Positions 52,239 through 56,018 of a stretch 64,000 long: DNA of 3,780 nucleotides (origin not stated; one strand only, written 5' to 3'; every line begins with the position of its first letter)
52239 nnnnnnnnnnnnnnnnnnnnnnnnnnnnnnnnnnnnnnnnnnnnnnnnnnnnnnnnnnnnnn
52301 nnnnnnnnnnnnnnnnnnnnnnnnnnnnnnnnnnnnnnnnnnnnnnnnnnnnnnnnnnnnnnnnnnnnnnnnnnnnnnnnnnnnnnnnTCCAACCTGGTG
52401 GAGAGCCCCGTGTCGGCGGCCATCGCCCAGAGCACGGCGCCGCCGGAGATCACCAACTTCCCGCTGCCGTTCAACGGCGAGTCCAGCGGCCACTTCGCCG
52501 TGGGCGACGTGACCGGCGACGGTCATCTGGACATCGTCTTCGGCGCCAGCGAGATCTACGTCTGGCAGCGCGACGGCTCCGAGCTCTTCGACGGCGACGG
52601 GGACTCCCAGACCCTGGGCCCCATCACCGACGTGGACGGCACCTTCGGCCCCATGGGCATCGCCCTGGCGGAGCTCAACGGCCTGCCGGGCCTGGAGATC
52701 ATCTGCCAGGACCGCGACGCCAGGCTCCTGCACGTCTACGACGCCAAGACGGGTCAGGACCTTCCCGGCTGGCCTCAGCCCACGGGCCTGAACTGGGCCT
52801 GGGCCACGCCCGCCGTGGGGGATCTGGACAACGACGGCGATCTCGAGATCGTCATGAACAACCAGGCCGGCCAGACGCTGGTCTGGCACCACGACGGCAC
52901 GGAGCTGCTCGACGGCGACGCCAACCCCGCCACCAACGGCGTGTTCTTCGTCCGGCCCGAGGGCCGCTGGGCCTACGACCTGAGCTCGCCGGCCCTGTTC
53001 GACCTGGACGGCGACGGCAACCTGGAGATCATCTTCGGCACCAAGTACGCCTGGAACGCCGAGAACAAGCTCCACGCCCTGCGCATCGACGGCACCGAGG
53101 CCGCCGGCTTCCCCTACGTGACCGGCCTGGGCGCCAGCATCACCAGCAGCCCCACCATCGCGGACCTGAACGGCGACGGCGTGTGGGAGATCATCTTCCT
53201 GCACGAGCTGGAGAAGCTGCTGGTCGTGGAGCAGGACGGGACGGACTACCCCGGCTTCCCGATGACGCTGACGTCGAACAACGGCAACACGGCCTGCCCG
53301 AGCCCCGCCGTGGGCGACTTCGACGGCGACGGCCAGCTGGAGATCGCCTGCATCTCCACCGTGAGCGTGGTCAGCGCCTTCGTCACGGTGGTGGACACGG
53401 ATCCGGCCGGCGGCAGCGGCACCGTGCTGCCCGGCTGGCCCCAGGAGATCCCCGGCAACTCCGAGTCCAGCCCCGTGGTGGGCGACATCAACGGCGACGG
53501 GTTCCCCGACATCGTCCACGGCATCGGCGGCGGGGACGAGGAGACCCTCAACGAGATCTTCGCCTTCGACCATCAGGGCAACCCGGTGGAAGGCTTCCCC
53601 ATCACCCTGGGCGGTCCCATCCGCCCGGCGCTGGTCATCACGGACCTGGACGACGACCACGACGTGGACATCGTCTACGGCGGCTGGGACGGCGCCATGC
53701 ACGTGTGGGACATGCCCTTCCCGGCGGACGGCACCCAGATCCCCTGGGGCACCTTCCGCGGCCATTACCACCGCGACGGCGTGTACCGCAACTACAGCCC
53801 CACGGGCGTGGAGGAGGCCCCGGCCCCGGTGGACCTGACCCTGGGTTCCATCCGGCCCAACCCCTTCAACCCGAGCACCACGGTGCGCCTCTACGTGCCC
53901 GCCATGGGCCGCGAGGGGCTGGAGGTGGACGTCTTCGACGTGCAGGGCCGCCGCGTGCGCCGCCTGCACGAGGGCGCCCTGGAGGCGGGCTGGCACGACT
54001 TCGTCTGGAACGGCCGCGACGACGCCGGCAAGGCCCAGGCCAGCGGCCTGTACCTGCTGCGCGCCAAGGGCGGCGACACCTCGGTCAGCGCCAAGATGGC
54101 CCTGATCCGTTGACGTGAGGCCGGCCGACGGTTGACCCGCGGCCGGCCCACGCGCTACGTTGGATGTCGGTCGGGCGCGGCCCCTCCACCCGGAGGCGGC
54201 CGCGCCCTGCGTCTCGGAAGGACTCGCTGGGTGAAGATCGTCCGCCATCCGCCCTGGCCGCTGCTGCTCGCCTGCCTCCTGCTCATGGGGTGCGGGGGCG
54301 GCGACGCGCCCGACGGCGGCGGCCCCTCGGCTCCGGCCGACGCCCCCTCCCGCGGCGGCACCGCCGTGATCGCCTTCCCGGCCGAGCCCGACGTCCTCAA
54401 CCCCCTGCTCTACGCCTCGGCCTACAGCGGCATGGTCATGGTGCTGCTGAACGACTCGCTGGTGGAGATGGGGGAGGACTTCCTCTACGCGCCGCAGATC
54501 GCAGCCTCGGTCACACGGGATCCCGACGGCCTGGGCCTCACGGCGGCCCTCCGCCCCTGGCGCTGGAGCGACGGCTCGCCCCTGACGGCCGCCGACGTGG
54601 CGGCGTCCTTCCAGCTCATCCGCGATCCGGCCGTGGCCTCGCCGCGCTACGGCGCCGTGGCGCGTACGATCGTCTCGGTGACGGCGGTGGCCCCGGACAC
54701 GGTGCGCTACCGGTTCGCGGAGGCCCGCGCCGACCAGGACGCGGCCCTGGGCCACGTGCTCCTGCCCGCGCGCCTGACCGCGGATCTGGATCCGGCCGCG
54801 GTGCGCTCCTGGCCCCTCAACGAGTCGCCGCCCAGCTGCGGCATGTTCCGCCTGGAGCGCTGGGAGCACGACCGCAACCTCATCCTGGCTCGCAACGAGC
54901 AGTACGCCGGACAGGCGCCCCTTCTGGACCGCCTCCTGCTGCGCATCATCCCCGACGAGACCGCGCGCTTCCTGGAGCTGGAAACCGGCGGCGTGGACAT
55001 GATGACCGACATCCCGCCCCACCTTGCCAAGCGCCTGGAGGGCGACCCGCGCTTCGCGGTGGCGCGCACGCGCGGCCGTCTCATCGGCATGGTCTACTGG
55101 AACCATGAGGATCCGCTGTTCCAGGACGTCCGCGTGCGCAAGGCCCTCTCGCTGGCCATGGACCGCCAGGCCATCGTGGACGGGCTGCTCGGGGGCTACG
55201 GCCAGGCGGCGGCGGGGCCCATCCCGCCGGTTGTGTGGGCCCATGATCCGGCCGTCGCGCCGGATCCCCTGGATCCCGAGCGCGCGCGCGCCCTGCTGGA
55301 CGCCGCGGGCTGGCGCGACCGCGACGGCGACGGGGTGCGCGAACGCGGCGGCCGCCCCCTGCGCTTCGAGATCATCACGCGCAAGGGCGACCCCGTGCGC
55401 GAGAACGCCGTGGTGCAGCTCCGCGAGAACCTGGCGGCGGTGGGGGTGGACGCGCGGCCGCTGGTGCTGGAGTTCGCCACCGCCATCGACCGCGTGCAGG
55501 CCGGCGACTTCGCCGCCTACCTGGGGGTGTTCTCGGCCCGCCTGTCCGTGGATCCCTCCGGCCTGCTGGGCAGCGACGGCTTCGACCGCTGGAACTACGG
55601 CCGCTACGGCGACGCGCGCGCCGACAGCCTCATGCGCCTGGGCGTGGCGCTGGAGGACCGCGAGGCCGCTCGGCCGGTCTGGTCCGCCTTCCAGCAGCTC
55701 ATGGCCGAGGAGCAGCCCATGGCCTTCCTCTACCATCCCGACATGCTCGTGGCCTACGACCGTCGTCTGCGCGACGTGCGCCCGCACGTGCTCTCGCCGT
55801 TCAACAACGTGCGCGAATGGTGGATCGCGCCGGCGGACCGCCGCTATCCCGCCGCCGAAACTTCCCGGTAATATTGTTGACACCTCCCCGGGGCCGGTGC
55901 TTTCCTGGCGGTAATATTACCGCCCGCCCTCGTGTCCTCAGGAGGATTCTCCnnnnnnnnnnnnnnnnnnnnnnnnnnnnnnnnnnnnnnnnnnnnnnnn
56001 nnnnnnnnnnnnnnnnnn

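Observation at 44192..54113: Tandem pair of giant paralogous gingipain-like (C25) peptidases with FG-GAP repeats and T9SS-type sorting domains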

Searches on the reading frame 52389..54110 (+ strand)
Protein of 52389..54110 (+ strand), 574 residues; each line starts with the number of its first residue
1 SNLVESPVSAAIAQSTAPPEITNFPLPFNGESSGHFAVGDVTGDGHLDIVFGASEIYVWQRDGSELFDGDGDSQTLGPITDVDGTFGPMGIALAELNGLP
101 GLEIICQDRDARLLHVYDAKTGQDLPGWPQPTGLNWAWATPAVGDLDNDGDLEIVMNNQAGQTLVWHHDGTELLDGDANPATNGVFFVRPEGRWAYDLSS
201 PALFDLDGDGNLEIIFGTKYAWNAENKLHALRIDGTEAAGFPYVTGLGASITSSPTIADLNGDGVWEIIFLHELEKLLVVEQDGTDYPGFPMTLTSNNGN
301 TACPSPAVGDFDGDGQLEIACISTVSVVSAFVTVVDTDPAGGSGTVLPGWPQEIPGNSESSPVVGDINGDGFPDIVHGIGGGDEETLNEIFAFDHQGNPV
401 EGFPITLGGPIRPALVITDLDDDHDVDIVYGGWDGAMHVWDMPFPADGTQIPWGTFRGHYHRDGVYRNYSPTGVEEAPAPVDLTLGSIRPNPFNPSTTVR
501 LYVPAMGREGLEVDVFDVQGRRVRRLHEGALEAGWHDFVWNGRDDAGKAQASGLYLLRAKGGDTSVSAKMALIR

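Call 65: predict_structure(alignment_id=A5)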
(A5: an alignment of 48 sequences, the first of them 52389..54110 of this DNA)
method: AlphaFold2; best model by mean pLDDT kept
length: 574 residues; sequences in the alignment: 48
mean_pLDDT: 89.2   pTM: 0.83
mean pLDDT of the five models: 89.2, 88.7, 87.5, 87.5, 85.3
residues with pLDDT >= 90: 366; 70-90: 163; 50-70: 39; < 50: 6
segments of 3 or more residues with pLDDT < 50: 1-3
pLDDT, mean of each block of 10 residues (from residue 1): 51 74 89 93 91 93 84 79 87 93 95 93 94 90 96 95 96 94 93 74 96 95 90 96 93 95 96 94 97 80 89 95 91 94 92 93 96 96 88 97 94 95 94 95 90 94 88 58 76 76 77 91 93 89 91 88 82 71
secondary structure, 60 per line:
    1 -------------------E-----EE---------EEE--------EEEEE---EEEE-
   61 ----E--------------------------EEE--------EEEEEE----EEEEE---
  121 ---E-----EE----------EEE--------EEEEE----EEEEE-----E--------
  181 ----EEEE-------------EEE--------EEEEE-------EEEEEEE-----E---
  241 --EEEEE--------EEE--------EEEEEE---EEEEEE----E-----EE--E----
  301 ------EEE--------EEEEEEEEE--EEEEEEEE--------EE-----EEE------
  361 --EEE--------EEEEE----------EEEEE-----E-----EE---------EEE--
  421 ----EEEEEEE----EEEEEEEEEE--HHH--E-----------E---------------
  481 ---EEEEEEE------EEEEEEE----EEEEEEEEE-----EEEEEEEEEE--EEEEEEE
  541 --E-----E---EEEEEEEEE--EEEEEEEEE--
elements in order: E37-39 E48-52 E56-59 E92-94 E103-108 E113-117 E142-144 E153-157 E162-166 E185-188 E202-204 E213-217 E225-231 E243-247 E256-258 E267-272 E276-281 E307-309 E318-326 E329-336 E352-354 E363-365 E374-378 E389-393 E416-418 E425-431 E436-445 E484-490 E497-503 E508-516 E522-531 E534-540 E553-561 E564-572

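Call 68: fold_search(model_id=the predicted structure, library=pdb)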
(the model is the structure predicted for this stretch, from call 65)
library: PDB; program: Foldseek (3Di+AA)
matches with E <= 10: 1591; with E <= 0.001: 286
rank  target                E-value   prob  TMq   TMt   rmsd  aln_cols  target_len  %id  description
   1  5neu_A                2.2e-11  1.00  0.36  0.35  21.3       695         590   12  Localised Reconstruction of Integrin alpha V beta 6 bound to Foot and Mouth Disease Virus O1 Manisa - Pose B. (released 2017-06-21)
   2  6mlt                  2.4e-11  1.00  0.32  0.30  22.9       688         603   12  Crystal structure of the V. cholerae biofilm matrix protein Bap1 (released 2019-08-28)
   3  6voa_B                8.8e-11  1.00  0.39  0.37  27.5       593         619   12  Cryo-EM structure of the BBSome-ARL6 complex (released 2020-06-24)
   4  6vbu_9                1.6e-10  1.00  0.38  0.30  25.6       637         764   10  Structure of the bovine BBSome complex (released 2020-01-29)
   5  4um8_C                4.4e-10  1.00  0.39  0.38  18.0       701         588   11  Crystal structure of alpha V beta 6 (released 2014-11-12)
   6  5ffg_A                4.9e-10  1.00  0.39  0.38  18.1       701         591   11  Crystal structure of integrin alpha V beta 6 head (released 2017-01-25)
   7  8w30_A                5.4e-10  1.00  0.38  0.38  18.6       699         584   10  Crystal structure of alpha-V beta-1 integrin headpiece in complex with TR01225179 (released 2025-01-01)
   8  8oxz_P                5.9e-10  1.00  0.39  0.37  19.1       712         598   13  Rat alpha5beta1 integrin, headpiece (released 2024-11-13)
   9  4mmx_A                1.1e-09  1.00  0.39  0.26  18.5       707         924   11  Integrin AlphaVBeta3 ectodomain bound to the tenth domain of Fibronectin (released 2014-03-26)
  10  6avu_A                1.3e-09  1.00  0.34  0.23  21.0       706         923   13  Human alpha-V beta-3 Integrin (open conformation) in complex with the therapeutic antibody LM609 (released 2017-11-01)
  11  9cz7_A                1.5e-09  1.00  0.37  0.36  19.7       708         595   11  Crystal structure of integrin avb6 headpiece in complex with compound 12 (released 2024-11-13)
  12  8xel_A                1.5e-09  1.00  0.37  0.36  17.3       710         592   11  Cryo-EM structure of integrin ITGAV/ITGB3 complex, conformation 3 (released 2024-12-25)
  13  9v80_B                1.6e-09  1.00  0.39  0.55   7.1       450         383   13  Cryo-EM structure of KICSTOR CCC complex (state 4) (released 2025-11-12)
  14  4um9_C                2.0e-09  1.00  0.40  0.39  21.9       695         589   11  Crystal structure of alpha V beta 6 with peptide (released 2014-11-12)
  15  3vi4_C                2.2e-09  1.00  0.37  0.36  20.1       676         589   13  Crystal structure of alpha5beta1 integrin headpiece in complex with RGD peptide (released 2012-02-22)
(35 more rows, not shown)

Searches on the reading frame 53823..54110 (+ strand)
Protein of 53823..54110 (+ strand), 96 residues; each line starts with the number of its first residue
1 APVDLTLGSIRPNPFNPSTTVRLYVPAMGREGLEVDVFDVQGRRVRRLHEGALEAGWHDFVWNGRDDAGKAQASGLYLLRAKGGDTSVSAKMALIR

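Call 57: search_solved_structures(query=A7, max_evalue=1, show_alignments=3)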
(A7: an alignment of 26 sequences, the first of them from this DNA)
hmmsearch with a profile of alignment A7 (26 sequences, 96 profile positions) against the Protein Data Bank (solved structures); distinct sequences matched with E-value up to 1: 23.
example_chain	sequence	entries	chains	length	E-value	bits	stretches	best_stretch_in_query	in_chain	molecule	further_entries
7eh9_A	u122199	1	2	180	3.7e-09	39.5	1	23-83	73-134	Basal-body rod modification protein FlgD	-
7bhq_A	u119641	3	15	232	5e-09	39.1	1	23-83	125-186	Basal-body rod modification protein FlgD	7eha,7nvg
3osv_A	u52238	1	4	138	3.4e-08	36.4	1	22-84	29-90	Flagellar basal-body rod modification protein FlgD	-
3c12_A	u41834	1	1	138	1.2e-07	34.7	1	25-86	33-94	Flagellar protein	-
6za2_A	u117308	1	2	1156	0.00025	24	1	12-85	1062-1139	Por secretion system protein porU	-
4zzf_A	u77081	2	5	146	0.0068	19.4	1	34-90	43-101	Flagellar basal body rod modification protein | Basal-body rod modification protein FlgD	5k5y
4zzk_A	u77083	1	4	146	0.0069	19.4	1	34-90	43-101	Basal-body rod modification protein FlgD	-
6d69_A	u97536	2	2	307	0.01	18.8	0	30-58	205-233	NHL Repeat Region of D. melanogaster Thin | Thin, isoform D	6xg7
5hfs_A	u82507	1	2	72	0.021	17.8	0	33-49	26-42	Gingipain R2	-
5m11_A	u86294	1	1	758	0.022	17.8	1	11-84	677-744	Immunoreactive 84kD antigen PG93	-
7pq4_A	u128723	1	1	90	0.042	16.9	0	33-50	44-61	Arginine-specific cysteine proteinase (Arg-gingipain)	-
1xf1_A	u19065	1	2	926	0.095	15.8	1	58-83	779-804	C5a peptidase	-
8bty_A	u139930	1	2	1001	0.11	15.6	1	58-83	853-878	C5a peptidase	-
2d5l_A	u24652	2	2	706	0.15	15.1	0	7-54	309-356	dipeptidyl aminopeptidase IV, putative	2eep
2z3w_A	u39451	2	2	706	0.15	15.1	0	7-54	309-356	Dipeptidyl aminopeptidase IV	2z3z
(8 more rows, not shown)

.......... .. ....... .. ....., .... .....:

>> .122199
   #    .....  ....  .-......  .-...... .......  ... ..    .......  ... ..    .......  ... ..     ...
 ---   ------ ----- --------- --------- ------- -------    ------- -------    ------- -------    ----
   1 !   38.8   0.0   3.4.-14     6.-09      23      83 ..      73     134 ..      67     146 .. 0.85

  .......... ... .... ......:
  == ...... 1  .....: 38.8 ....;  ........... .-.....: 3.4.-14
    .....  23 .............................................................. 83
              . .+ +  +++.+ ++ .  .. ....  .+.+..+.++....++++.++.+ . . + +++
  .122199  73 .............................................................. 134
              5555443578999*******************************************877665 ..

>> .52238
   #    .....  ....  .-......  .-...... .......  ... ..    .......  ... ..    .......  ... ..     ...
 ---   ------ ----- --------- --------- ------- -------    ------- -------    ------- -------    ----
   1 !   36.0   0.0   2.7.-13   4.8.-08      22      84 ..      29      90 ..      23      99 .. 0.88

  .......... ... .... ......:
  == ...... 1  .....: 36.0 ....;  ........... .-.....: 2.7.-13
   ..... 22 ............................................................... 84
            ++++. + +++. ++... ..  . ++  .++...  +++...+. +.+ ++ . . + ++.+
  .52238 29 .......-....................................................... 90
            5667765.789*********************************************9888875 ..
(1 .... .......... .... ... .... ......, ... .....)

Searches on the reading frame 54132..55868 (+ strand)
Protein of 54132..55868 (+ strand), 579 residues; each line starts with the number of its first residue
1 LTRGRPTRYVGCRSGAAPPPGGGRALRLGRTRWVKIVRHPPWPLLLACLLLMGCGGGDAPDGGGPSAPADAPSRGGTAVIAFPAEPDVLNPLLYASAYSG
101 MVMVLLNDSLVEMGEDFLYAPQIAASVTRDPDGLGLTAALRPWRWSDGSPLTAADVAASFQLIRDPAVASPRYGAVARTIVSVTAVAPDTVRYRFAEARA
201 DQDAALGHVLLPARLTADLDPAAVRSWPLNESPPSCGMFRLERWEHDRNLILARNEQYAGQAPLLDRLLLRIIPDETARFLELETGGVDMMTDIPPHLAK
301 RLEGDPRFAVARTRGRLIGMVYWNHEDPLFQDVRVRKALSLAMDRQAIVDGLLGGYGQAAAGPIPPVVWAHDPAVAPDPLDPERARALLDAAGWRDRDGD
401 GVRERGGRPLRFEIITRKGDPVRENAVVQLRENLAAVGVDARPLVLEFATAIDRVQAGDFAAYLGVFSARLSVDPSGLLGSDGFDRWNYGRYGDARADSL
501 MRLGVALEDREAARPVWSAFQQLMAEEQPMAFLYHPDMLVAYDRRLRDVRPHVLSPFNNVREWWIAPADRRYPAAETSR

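Call 11: search_protein_families(library=pfam, proteins=[window:54132-55868:+], max_evalue=0.001)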
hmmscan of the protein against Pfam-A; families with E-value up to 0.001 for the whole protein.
window:54132-55868:+ (579 aa): 1 family
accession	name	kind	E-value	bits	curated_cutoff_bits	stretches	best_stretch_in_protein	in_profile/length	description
PF00496.27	SBP_bac_5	-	1.3e-76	258.6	32.4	1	120-478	3-356/368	Bacterial extracellular solute-binding proteins, family 5 Middle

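Call 82: search_protein_families(library=ncbifam, proteins=[window:54285-55868:+], max_evalue=0.001)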
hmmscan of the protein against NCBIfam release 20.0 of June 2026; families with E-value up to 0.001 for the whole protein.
window:54285-55868:+ (528 aa): 10 families
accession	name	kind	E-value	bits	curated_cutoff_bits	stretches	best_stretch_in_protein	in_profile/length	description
NF045467.1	Opp4A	equivalog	7.6e-57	192.8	650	1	19-514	29-556/556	oligopeptide ABC transporter substrate-binding protein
TIGR02294.1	nickel_nikA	equivalog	2.2e-39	135.3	393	1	29-412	10-396/501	nickel ABC transporter substrate-binding protein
NF045468.1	Opp5A_nikA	equivalog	6.8e-30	104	600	1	174-370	153-343/488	nickel ABC transporter substrate-binding protein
NF043070.1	DppA_dipep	equivalog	2.3e-23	82.5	1005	1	131-485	154-506/535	dipeptide ABC transporter periplasmic-binding protein DppA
TIGR04028.1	SBP_KPN_01854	hypoth_equivalog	4.4e-20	71.7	468.5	1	70-391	46-378/509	TIGR04028 family ABC transporter substrate-binding protein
NF011942.0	PRK15413.1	equivalog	9.1e-20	70.8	594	1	29-345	32-345/512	glutathione ABC transporter substrate-binding protein GsiB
NF047575.1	opine_bind_CntA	exception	1.2e-16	60.4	800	1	38-409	50-426/535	staphylopine-dependent metal ABC transporter substrate-binding lipoprotein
NF011689.0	PRK15109.1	equivalog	3.3e-16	59.1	560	1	174-344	204-374/547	ABC transporter substrate-binding protein SapA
NF007287.0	PRK09755.1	equivalog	4.3e-16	58.8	1098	1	175-483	199-501/535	ABC transporter substrate-binding protein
NF011684.0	PRK15104.1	equivalog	1e-11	44.3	947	1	184-419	213-445/543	oligopeptide ABC transporter substrate-binding protein OppA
